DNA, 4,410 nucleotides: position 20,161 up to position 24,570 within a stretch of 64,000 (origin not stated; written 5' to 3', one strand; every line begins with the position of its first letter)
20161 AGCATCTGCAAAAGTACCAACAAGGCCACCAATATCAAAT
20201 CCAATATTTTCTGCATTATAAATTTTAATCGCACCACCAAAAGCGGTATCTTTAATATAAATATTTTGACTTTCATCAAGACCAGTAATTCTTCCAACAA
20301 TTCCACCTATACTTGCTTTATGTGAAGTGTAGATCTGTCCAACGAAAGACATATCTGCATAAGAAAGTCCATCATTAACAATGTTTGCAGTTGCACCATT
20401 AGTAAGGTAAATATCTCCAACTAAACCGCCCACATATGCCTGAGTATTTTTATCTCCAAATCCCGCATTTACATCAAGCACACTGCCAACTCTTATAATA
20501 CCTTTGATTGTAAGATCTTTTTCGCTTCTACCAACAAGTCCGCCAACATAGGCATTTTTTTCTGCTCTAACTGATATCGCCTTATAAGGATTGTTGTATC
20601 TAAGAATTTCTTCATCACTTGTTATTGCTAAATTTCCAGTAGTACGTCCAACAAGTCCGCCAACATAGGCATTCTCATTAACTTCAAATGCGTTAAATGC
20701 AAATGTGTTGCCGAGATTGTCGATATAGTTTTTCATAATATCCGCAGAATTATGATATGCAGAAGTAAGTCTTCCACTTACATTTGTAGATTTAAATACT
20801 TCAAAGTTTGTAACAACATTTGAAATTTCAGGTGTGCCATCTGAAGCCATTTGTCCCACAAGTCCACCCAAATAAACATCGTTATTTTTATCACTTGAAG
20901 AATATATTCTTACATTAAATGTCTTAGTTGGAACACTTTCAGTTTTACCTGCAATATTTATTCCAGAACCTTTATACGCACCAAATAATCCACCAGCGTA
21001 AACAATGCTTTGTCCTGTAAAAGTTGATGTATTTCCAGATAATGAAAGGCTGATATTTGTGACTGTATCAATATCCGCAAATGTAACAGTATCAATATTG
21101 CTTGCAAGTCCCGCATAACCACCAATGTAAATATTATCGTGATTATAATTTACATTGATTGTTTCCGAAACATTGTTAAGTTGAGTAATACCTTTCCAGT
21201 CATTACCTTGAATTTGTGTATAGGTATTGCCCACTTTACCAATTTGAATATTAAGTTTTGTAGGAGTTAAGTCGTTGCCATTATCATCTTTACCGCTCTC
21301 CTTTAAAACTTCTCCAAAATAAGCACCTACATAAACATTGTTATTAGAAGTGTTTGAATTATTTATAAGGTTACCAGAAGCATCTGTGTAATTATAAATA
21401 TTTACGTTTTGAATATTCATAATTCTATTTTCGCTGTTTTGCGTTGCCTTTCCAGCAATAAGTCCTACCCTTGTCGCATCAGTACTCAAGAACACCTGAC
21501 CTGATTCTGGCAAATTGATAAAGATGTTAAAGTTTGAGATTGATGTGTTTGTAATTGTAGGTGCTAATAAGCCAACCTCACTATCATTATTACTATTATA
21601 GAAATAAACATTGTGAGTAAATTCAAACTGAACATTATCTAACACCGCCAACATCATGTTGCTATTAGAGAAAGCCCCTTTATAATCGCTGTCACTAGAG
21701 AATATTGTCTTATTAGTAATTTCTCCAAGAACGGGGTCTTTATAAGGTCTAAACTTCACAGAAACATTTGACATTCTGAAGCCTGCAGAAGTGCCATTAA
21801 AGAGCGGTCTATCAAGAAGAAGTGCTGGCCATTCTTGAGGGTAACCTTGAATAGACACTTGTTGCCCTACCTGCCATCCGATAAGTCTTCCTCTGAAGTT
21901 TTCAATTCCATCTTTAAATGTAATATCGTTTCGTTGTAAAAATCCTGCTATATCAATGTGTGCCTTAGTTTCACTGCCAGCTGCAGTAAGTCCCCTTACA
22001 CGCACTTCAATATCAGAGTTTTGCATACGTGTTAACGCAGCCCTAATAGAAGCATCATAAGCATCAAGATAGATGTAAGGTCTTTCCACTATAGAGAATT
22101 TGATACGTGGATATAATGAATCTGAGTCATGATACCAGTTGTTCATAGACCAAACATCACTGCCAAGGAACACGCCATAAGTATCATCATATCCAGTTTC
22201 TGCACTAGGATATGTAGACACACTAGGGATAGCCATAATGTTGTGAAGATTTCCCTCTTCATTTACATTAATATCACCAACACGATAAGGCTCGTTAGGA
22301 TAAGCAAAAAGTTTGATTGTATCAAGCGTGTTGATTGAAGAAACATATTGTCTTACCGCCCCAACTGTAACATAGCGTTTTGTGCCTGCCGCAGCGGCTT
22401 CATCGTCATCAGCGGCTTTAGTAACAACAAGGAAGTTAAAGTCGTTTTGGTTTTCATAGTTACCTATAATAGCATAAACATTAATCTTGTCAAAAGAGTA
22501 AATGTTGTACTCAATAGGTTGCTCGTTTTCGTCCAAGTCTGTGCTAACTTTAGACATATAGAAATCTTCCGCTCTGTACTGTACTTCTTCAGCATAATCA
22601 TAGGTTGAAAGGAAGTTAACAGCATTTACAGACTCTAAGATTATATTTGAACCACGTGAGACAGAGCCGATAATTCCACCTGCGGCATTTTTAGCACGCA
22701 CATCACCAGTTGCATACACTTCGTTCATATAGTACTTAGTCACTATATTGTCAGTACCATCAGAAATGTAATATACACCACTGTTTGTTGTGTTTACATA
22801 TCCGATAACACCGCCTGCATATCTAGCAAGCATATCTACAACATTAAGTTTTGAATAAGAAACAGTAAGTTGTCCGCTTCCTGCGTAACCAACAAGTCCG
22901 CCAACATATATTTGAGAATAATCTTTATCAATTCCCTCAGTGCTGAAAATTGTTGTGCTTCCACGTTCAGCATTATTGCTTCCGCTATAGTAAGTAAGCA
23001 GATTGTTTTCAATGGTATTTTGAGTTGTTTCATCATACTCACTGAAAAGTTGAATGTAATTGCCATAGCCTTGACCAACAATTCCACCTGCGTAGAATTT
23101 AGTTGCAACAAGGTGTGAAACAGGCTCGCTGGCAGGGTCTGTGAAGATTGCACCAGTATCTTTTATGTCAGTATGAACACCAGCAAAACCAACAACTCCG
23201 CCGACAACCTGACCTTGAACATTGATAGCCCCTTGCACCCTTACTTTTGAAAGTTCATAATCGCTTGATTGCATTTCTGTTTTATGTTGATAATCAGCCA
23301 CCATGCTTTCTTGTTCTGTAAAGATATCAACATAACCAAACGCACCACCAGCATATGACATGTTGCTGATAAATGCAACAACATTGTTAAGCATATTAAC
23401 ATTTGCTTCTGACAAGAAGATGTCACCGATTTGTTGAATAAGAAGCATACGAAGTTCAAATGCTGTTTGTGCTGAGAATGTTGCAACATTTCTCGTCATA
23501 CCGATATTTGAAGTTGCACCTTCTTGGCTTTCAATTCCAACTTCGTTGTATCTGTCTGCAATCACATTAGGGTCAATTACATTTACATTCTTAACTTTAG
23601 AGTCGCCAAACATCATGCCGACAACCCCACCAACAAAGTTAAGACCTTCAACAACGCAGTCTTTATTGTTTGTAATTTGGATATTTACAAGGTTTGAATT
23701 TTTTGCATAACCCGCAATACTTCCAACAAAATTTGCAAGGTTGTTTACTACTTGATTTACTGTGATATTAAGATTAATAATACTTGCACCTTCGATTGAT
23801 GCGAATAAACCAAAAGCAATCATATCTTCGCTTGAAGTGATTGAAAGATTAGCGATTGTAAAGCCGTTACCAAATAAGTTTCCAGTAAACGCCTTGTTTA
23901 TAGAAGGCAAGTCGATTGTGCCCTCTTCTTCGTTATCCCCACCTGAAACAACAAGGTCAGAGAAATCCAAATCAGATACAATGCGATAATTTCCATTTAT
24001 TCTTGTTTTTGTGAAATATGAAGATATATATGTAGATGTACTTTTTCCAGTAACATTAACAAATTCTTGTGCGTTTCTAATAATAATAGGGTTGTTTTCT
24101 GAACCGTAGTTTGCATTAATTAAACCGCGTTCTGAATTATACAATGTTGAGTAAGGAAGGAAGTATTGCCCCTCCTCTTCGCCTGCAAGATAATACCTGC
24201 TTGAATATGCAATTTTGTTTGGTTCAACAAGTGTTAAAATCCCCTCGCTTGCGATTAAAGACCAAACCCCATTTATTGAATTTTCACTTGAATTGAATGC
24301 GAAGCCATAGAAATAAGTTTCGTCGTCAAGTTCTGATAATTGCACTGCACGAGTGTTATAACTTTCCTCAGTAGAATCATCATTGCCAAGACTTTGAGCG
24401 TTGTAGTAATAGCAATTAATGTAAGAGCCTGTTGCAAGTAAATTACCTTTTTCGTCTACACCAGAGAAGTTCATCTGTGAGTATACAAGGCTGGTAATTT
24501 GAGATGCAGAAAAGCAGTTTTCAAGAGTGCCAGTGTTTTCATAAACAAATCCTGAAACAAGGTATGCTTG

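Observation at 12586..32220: Single 19.6-kb gene encoding a ~6544-aa lipoprotein built from GLUG-type repeats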

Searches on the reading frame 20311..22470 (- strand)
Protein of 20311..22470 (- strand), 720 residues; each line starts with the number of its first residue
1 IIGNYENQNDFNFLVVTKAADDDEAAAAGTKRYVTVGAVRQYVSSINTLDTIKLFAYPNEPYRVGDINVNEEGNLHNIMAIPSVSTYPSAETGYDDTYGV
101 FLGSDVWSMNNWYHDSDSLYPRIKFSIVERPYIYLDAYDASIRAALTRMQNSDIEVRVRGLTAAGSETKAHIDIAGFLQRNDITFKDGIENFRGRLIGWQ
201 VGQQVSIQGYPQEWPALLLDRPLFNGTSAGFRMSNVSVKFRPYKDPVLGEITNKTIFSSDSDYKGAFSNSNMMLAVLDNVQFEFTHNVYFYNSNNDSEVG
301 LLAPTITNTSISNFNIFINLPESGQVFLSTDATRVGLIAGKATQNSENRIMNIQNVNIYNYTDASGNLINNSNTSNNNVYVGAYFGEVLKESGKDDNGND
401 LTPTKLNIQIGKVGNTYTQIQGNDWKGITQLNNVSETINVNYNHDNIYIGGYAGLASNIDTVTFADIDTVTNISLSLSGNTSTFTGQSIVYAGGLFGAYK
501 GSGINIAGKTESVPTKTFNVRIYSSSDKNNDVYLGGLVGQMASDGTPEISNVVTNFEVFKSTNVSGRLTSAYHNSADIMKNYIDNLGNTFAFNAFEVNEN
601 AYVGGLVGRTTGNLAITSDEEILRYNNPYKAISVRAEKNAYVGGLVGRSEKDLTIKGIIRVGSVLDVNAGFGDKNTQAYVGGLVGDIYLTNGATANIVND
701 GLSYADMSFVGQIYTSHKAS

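Call 11: search_protein_families(library=pfam, proteins=[window:20311-22470:-], max_evalue=1)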
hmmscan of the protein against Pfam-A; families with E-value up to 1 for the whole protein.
window:20311-22470:- (720 aa): 1 family
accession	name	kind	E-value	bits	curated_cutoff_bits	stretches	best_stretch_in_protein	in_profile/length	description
PF07581.17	Glug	-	0.0022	18.7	20.5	1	600-613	2-15/28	The GLUG motif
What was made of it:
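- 19864..21612 (-): GLUG-type module m4 (aa 3537-4119). Pfam Glug scores 18.7 bits, below threshold (call 11).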

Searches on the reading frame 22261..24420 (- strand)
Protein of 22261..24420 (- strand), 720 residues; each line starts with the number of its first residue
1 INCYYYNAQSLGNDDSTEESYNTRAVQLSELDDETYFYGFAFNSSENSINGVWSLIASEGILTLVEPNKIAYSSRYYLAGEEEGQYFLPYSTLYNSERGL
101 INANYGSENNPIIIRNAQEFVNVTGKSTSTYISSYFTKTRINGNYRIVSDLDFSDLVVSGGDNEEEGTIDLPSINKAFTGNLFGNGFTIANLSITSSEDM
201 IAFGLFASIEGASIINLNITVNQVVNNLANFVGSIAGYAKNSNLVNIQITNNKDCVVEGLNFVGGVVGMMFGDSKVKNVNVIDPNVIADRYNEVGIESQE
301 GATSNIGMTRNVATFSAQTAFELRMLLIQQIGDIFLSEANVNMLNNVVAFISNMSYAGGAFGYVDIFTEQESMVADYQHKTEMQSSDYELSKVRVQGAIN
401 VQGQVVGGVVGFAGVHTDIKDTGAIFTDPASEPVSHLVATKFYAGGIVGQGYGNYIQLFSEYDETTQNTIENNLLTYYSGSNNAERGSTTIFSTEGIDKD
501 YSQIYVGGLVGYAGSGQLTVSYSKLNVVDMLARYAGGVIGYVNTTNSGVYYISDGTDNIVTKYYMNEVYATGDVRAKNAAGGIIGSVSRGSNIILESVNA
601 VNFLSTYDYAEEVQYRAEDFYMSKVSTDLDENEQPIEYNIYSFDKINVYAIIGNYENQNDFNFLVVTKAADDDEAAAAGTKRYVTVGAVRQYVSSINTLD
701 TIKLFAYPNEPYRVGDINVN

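Call 11: search_protein_families(library=pfam, proteins=[window:22261-24420:-], max_evalue=1)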
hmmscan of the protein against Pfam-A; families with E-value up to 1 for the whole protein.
window:22261-24420:- (720 aa): 1 family
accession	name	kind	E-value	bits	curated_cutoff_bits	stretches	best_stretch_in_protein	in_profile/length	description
PF10450.15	POC1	-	0.93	8.9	22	1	213-283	140-212/273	POC1 chaperone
